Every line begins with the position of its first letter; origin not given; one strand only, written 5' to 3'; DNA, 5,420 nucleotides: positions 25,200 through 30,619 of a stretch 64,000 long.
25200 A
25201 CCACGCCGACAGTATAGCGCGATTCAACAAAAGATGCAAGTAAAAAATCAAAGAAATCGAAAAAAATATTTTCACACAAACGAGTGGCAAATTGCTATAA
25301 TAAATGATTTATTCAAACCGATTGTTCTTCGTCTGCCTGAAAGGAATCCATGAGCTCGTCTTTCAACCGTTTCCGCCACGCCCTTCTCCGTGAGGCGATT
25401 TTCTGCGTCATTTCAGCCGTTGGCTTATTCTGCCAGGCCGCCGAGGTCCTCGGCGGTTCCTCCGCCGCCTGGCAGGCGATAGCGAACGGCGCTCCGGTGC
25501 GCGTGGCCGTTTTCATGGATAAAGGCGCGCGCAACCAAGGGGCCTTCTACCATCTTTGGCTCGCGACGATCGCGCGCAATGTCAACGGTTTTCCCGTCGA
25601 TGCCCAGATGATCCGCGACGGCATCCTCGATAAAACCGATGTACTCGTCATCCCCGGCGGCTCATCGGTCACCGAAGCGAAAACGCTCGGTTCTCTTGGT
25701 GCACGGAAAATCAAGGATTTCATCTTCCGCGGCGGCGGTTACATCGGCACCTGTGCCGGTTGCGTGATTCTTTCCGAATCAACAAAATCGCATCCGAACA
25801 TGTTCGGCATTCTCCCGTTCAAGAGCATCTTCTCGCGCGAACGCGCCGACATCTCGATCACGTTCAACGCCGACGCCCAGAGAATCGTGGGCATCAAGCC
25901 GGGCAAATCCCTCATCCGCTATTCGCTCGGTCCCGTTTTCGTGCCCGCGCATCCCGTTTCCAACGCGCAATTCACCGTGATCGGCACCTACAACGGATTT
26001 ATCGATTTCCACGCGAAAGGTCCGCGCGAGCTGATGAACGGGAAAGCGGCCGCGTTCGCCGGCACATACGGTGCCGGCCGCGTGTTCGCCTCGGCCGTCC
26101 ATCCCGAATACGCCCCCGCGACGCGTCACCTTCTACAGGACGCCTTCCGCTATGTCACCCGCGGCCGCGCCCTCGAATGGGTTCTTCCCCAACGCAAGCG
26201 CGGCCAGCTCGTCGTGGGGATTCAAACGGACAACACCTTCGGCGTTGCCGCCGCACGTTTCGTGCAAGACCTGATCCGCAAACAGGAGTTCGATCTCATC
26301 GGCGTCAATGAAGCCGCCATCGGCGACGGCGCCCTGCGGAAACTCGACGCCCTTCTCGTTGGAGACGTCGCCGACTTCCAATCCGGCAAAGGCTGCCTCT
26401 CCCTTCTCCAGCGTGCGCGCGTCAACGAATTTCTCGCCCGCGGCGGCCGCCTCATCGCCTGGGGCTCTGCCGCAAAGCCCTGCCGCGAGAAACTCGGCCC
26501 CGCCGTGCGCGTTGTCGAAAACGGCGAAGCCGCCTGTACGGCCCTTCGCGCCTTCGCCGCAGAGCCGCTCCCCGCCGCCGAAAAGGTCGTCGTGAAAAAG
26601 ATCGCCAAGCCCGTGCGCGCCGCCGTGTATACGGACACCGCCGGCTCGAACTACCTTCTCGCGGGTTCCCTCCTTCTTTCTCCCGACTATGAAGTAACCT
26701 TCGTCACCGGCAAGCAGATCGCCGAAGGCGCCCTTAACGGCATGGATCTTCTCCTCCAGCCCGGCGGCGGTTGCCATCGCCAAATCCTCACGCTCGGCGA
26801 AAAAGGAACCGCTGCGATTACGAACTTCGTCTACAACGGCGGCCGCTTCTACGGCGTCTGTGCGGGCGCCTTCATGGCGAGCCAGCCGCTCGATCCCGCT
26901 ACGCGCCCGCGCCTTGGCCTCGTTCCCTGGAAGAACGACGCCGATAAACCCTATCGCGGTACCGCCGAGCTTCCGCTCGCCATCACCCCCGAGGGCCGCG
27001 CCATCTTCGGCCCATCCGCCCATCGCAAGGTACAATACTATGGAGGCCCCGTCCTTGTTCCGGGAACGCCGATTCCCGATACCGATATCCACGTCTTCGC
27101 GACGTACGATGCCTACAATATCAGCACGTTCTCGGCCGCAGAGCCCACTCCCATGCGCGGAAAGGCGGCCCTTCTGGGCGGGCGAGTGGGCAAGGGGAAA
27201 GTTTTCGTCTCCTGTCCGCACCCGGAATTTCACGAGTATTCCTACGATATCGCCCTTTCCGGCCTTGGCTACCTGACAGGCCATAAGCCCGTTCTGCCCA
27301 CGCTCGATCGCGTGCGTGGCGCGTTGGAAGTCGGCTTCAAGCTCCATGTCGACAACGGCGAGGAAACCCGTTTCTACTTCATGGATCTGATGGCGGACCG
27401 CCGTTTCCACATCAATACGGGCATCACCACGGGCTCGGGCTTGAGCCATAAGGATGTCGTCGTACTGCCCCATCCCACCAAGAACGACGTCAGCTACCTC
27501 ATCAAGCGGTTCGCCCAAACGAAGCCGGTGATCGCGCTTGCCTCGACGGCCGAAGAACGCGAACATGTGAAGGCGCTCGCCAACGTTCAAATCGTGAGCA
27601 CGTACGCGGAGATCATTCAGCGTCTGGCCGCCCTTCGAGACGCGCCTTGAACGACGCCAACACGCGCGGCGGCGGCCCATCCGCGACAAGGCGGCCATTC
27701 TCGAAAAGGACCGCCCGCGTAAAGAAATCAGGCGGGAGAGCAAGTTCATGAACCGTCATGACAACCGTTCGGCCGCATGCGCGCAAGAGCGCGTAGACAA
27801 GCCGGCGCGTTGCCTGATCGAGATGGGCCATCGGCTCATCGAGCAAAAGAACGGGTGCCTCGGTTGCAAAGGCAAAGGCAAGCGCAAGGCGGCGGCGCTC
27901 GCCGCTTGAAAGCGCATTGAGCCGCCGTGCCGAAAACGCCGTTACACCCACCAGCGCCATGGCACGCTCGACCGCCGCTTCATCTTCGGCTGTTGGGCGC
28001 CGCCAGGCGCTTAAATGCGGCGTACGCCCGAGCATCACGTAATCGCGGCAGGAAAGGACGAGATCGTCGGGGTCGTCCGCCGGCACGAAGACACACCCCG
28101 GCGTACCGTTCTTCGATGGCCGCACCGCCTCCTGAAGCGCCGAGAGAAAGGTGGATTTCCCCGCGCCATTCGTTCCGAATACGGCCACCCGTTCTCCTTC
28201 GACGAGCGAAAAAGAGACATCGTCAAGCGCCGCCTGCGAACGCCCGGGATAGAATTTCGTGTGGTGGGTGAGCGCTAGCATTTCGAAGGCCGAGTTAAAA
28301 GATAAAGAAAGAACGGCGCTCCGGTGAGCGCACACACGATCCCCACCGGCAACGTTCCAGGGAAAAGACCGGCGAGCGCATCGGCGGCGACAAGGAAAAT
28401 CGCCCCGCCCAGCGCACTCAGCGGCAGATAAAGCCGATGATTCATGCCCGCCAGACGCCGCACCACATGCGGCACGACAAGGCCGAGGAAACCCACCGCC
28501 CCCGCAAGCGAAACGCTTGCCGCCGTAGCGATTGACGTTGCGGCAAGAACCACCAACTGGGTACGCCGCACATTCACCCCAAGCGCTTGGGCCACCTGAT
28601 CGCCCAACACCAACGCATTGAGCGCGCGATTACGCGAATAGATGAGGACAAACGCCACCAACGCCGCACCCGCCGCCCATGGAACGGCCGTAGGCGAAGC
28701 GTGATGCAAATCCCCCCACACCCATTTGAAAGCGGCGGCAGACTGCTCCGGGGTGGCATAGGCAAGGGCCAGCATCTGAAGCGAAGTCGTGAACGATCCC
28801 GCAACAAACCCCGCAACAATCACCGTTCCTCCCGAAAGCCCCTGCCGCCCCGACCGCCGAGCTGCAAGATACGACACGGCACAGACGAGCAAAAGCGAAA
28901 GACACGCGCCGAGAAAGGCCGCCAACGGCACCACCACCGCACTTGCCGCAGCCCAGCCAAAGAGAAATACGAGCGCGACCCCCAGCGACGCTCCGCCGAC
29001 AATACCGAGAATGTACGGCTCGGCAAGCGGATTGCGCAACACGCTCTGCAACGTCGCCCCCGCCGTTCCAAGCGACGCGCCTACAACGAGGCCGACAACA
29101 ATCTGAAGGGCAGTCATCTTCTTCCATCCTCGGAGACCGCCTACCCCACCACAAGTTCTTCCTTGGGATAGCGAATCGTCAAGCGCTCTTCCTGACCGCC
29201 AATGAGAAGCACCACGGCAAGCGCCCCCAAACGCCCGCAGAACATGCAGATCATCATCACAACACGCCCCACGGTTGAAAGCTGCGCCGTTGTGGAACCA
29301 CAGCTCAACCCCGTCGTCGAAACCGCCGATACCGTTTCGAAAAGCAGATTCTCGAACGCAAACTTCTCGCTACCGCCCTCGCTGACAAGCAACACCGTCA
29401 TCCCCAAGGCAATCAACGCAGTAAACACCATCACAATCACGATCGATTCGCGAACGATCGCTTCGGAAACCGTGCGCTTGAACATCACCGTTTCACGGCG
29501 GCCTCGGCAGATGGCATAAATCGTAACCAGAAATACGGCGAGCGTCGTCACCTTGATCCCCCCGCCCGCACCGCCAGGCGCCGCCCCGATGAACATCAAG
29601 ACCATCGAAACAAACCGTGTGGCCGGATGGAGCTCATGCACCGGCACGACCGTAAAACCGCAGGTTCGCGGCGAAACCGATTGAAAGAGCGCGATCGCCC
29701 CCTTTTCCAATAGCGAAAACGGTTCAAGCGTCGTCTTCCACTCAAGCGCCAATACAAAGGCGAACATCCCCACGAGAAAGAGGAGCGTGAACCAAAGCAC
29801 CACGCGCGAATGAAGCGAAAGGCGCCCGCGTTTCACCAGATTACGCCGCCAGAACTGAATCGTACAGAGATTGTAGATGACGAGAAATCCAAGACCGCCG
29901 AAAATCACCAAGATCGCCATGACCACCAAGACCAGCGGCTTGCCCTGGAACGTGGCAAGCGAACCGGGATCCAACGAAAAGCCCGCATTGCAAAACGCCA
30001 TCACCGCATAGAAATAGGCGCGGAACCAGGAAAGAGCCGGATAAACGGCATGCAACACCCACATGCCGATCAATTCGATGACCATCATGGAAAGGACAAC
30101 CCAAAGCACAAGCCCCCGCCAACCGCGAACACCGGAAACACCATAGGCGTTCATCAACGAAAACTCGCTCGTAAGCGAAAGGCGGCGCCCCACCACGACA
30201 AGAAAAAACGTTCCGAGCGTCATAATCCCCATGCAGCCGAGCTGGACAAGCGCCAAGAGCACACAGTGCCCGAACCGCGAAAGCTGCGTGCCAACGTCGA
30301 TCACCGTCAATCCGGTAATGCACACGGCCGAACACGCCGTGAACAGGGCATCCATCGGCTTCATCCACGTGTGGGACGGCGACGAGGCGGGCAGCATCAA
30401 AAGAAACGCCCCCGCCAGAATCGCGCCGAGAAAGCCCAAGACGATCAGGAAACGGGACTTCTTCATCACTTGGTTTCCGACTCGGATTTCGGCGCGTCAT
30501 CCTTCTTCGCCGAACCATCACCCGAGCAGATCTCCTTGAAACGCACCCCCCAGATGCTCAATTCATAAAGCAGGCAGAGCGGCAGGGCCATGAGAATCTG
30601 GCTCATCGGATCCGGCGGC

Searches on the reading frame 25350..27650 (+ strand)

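Call 45: search_protein_families(library=pfam, proteins=[window:25350-27650:+], max_evalue=0.001)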
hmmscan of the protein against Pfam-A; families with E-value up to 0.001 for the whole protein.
window:25350-27650:+ (766 aa): 5 families
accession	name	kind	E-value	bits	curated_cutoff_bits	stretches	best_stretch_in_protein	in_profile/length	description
PF09825.15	BPL_N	-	2e-33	115.9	24.2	3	441-512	25-97/283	Biotin-protein ligase, N terminal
PF07685.20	GATase_3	-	5.4e-10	39.7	27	1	93-171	37-127/196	CobB/CobQ-like glutamine amidotransferase domain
PF01174.25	SNO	-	2.1e-08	34.7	27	1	92-148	30-88/188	SNO glutamine amidotransferase family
PF06283.17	ThuA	-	0.00013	22.7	33.4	0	84-140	39-90/209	Trehalose utilisation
PF01965.30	DJ-1_PfpI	-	0.00056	20.2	26.6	0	92-143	58-109/165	DJ-1/PfpI family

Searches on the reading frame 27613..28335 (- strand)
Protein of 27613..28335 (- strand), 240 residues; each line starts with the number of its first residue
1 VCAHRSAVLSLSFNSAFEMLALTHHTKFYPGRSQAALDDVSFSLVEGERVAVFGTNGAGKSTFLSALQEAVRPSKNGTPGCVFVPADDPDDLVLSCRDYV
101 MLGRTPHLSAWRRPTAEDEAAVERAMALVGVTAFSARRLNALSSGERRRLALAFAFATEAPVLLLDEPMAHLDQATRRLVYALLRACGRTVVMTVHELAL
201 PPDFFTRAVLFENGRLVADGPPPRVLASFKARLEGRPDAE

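Call 82: search_protein_families(library=pfam, proteins=[window:27613-28335:-], max_evalue=0.00001)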
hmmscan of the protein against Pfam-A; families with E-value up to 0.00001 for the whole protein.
window:27613-28335:- (240 aa): 3 families
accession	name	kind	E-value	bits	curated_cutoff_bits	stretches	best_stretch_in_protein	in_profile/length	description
PF00005.33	ABC_tran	-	4.5e-22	79.6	25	1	37-170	1-137/137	ABC transporter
PF13304.12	AAA_21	-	3.9e-10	40.7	27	0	139-197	235-299/304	AAA domain, putative AbiEii toxin, Type IV TA system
PF02463.25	SMC_N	-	2.1e-07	31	40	0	141-188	136-187/220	RecF/RecN/SMC N terminal domain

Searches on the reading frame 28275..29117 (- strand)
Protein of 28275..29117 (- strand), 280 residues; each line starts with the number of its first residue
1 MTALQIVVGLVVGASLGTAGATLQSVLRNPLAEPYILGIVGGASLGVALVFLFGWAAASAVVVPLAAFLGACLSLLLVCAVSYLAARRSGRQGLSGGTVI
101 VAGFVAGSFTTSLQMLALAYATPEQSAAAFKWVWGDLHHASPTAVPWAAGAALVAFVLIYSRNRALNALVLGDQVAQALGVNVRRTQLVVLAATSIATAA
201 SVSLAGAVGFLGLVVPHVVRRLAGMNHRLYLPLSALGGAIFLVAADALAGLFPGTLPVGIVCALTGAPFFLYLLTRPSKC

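Call 45: search_protein_families(library=pfam, proteins=[window:28275-29117:-], max_evalue=0.001)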
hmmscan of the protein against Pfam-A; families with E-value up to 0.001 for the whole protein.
window:28275-29117:- (280 aa): 2 families
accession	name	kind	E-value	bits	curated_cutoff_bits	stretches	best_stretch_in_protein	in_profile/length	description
PF01032.23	FecCD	-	5e-70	236.4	26.5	1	5-276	45-311/311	FecCD transport family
PF00950.22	ABC-3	-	0.00069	19.6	20.1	0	45-245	44-228/258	ABC 3 transport family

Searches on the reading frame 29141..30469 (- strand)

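Call 45: search_protein_families(library=pfam, proteins=[window:29141-30469:-], max_evalue=0.001)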
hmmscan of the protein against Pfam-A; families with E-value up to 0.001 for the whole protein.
window:29141-30469:- (442 aa): 1 family
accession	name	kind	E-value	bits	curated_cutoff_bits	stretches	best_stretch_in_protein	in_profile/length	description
PF02386.22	TrkH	-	4.1e-55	187.6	27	1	20-422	50-489/502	Cation transport protein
